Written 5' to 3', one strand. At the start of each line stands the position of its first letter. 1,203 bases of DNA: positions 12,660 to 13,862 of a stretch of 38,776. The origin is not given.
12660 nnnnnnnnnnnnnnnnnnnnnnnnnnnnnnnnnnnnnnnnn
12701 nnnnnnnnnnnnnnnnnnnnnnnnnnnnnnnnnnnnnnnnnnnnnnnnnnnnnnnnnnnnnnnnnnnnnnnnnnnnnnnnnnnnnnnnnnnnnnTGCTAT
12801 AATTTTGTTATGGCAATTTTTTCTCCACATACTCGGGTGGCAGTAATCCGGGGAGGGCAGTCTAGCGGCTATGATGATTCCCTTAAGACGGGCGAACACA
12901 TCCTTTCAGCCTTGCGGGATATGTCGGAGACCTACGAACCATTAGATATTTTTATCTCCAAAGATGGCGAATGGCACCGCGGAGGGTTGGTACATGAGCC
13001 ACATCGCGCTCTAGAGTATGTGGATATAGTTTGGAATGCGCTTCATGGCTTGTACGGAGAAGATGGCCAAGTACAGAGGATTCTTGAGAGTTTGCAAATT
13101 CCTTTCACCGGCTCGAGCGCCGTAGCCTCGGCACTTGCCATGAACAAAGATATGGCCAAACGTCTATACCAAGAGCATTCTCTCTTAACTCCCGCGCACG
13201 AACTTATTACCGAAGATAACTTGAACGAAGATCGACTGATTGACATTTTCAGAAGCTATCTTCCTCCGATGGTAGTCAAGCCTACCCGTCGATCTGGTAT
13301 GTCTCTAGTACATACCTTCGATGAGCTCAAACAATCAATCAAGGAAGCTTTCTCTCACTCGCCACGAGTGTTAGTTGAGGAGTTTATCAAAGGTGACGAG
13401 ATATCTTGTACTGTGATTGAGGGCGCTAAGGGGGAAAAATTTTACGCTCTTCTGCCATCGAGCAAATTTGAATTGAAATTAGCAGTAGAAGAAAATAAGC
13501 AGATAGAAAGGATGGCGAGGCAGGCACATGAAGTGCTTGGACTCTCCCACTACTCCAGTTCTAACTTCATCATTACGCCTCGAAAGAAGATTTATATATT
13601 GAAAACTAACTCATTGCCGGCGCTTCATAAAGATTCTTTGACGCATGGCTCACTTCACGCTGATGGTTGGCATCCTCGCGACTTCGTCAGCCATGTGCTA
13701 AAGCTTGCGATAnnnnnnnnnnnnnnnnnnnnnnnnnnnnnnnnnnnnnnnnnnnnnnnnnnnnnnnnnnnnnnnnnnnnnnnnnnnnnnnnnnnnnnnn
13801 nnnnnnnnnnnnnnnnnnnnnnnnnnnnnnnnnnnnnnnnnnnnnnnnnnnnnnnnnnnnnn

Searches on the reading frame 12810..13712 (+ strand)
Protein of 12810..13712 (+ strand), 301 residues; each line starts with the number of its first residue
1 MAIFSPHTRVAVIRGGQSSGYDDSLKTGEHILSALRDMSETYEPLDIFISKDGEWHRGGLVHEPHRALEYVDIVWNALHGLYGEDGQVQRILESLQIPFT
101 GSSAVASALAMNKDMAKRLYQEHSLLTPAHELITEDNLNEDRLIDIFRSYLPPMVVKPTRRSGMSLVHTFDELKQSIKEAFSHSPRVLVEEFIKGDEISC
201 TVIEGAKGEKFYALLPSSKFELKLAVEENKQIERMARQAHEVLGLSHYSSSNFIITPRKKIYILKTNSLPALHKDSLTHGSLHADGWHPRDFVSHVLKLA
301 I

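Call 43: find_homologous_proteins(query=window:12810-13712:+, max_evalue=1e-40)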
Query window:12810-13712:+ (301 aa): 526 proteins with E <= 1e-40 among 3087 candidates; the best 120 are listed.
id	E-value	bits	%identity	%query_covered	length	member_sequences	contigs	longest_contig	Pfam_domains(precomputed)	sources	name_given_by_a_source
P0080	4.1e-195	665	99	100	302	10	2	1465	PF01820.28,PF02655.20,PF07478.19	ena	-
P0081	6.3e-171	585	87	100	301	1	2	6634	PF01820.28,PF02655.20,PF07478.19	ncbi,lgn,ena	-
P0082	3.2e-169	580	86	100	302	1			PF01820.28,PF02655.20,PF07478.19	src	-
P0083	1.9e-167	574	86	99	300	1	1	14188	PF01820.28,PF02655.20,PF07478.19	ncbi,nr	ncbi:MAG: ATP-grasp domain-containing protein [bacterium]|nr:ATP-grasp domain-containing protein [ba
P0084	7.4e-167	572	85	100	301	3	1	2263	PF01820.28,PF02655.20,PF07478.19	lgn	-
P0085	1.1e-166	571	85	100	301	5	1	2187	PF01820.28,PF02655.20,PF07478.19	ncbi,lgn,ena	-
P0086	1.3e-162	558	84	100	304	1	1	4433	PF01820.28,PF02786.23,PF08443.17,PF02655.20,PF01071.25,PF07478.19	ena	-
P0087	1.3e-162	558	84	100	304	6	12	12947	PF01820.28,PF08443.17,PF02655.20,PF01071.25,PF07478.19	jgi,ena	-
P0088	1.1e-154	532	81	99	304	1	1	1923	PF01820.28,PF02786.23,PF08443.17,PF02655.20,PF01071.25,PF07478.19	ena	-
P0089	2.1e-149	515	77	99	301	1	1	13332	PF01820.28,PF13535.12,PF02786.23,PF08443.17,PF02655.20,PF01071.25,PF07478.19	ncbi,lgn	ncbi:MAG: ATP-grasp domain-containing protein [Parcubacteria group bacterium]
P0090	6.1e-149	513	77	99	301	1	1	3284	PF01820.28,PF13535.12,PF14397.12,PF02786.23,PF08443.17,PF02655.20,PF01071.25,PF07478.19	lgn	-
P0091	2.6e-148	511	76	99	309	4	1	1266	PF01820.28,PF14397.12,PF02786.23,PF08443.17,PF02655.20,PF01071.25,PF07478.19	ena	-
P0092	3.9e-148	510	74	99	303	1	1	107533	PF01820.28,PF13535.12,PF02786.23,PF08443.17,PF02655.20,PF07478.19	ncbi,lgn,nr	ncbi:MAG: ATP-grasp domain-containing protein [bacterium]|nr:ATP-grasp domain-containing protein [ba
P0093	7.3e-148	510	75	99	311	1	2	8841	PF01820.28,PF07478.19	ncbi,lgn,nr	ncbi:MAG: hypothetical protein Q8Q22_00960 [bacterium]|nr:hypothetical protein [bacterium] MDZ420600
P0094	1.2e-145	502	74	97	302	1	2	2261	PF01820.28,PF13535.12,PF02786.23,PF08443.17,PF02655.20,PF07478.19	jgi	jgi:D-alanine-D-alanine ligase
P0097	1.5e-142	492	77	97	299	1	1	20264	PF01820.28,PF07478.19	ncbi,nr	ncbi:MAG: hypothetical protein Q7R89_01855 [bacterium]|nr:hypothetical protein [bacterium]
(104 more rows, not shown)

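Call 44: find_encoding_contigs(protein=P0083, flank=3500, max_places=2)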
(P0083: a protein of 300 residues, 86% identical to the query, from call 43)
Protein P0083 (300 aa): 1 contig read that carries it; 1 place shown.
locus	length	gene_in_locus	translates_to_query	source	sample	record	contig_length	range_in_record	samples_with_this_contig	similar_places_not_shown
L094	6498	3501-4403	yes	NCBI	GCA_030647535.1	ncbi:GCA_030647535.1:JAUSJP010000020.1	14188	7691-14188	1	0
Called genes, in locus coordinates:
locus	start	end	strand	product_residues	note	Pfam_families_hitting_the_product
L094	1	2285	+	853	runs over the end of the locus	PF00005:ABC_tran (faint), PF02463:SMC_N (faint), PF13175:AAA_15 (faint), PF13191:AAA_16 (faint), PF13555:AAA_29 (faint), PF20703:nSTAND1 (faint), PF13304:AAA_21 (faint), PF17760:UvrA_inter, +1 more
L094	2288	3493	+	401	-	PF27096:UvrC_M, PF02151:UVR (weak), PF08459:UvrC_RNaseH_dom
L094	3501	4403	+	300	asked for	PF01820:Dala_Dala_lig_N, PF02655:ATP-grasp_3 (faint), PF07478:Dala_Dala_lig_C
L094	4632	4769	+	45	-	-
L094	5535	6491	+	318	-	PF01933:CofD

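Call 45: find_encoding_contigs(protein=P0087, flank=3500, max_places=3)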
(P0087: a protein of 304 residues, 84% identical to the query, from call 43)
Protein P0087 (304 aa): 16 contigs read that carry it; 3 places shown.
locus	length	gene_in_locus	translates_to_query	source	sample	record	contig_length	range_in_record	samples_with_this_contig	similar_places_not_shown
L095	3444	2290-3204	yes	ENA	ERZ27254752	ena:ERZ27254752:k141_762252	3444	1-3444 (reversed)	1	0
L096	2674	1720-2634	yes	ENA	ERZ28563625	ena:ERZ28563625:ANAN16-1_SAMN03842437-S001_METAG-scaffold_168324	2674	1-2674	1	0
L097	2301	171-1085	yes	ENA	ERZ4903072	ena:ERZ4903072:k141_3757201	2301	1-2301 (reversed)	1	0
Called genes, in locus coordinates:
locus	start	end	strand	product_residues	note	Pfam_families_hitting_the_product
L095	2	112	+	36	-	?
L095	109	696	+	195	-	-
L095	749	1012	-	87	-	-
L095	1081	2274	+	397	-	PF27096:UvrC_M, PF02151:UVR (weak), PF08459:UvrC_RNaseH_dom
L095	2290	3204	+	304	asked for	PF01820:Dala_Dala_lig_N, PF01071:GARS_A (weak), PF02655:ATP-grasp_3 (faint), PF08443:RimK (faint), PF07478:Dala_Dala_lig_C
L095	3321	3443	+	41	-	?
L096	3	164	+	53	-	?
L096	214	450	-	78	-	-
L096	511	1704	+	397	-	PF27096:UvrC_M, PF02151:UVR (weak), PF08459:UvrC_RNaseH_dom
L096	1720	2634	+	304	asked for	PF01820:Dala_Dala_lig_N, PF01071:GARS_A (weak), PF02655:ATP-grasp_3 (faint), PF08443:RimK (faint), PF07478:Dala_Dala_lig_C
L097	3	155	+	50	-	?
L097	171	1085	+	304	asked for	PF01820:Dala_Dala_lig_N, PF01071:GARS_A (weak), PF02655:ATP-grasp_3 (faint), PF08443:RimK (faint), PF07478:Dala_Dala_lig_C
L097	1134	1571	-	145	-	-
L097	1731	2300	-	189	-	?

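Call 46: find_encoding_contigs(protein=P0092, flank=3500, max_places=2)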
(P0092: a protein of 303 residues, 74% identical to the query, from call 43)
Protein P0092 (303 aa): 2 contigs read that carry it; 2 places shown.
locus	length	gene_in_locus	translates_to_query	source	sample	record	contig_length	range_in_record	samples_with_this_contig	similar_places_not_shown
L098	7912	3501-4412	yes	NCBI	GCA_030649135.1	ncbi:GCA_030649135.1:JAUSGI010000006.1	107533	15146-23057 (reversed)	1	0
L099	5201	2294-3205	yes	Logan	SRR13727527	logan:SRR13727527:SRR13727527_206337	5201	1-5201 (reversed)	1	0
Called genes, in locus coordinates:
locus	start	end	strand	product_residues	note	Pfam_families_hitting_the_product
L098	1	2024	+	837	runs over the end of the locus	PF00005:ABC_tran (faint), PF02463:SMC_N (faint), PF13175:AAA_15 (faint), PF13555:AAA_29 (faint), PF20703:nSTAND1 (faint), PF13304:AAA_21 (faint), PF17760:UvrA_inter, PF00684:DnaJ_CXXCXGXG (faint)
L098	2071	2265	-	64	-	-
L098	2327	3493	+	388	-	PF27096:UvrC_M, PF02151:UVR (weak), PF08459:UvrC_RNaseH_dom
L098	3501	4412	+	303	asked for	PF01820:Dala_Dala_lig_N, PF02655:ATP-grasp_3, PF02786:CPSase_L_D2, PF08443:RimK (weak), PF07478:Dala_Dala_lig_C, PF13535:ATP-grasp_4 (weak), PF07478:Dala_Dala_lig_C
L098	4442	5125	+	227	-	PF01255:Prenyltransf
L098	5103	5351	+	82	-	-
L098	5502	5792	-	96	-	-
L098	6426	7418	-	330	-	PF03703:bPH_2, PF04326:SLFN_AlbA_2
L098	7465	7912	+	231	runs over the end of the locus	PF09335:VTT_dom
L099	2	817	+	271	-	?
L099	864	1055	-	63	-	-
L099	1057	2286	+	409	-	PF27096:UvrC_M, PF02151:UVR (weak), PF08459:UvrC_RNaseH_dom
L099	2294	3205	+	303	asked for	PF01820:Dala_Dala_lig_N, PF02655:ATP-grasp_3, PF02786:CPSase_L_D2, PF08443:RimK (weak), PF07478:Dala_Dala_lig_C, PF13535:ATP-grasp_4 (weak), PF07478:Dala_Dala_lig_C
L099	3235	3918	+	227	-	PF01255:Prenyltransf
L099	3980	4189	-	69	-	-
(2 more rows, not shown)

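Call 47: find_encoding_contigs(protein=P0097, flank=3500, max_places=2)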
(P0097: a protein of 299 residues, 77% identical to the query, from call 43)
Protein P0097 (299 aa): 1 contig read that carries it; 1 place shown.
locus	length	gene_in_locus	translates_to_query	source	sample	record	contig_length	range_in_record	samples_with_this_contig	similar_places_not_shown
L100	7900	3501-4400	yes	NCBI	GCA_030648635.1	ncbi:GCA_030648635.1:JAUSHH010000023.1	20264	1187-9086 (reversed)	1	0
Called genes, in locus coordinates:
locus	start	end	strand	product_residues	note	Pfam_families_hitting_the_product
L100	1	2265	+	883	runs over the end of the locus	PF00005:ABC_tran (faint), PF02463:SMC_N (faint), PF13191:AAA_16 (faint), PF13555:AAA_29 (faint), PF20703:nSTAND1 (faint), PF13304:AAA_21 (faint), PF17760:UvrA_inter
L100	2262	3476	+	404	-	PF27096:UvrC_M, PF08459:UvrC_RNaseH_dom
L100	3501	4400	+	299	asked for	PF01820:Dala_Dala_lig_N, PF07478:Dala_Dala_lig_C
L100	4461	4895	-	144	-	PF04545:Sigma70_r4 (weak), PF13560:HTH_31 (weak), PF01381:HTH_3, PF12844:HTH_19 (weak), PF13443:HTH_26 (faint), PF01381:HTH_3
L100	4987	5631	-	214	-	PF03006:HlyIII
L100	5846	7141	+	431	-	PF00155:Aminotran_1_2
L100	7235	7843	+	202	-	PF09335:VTT_dom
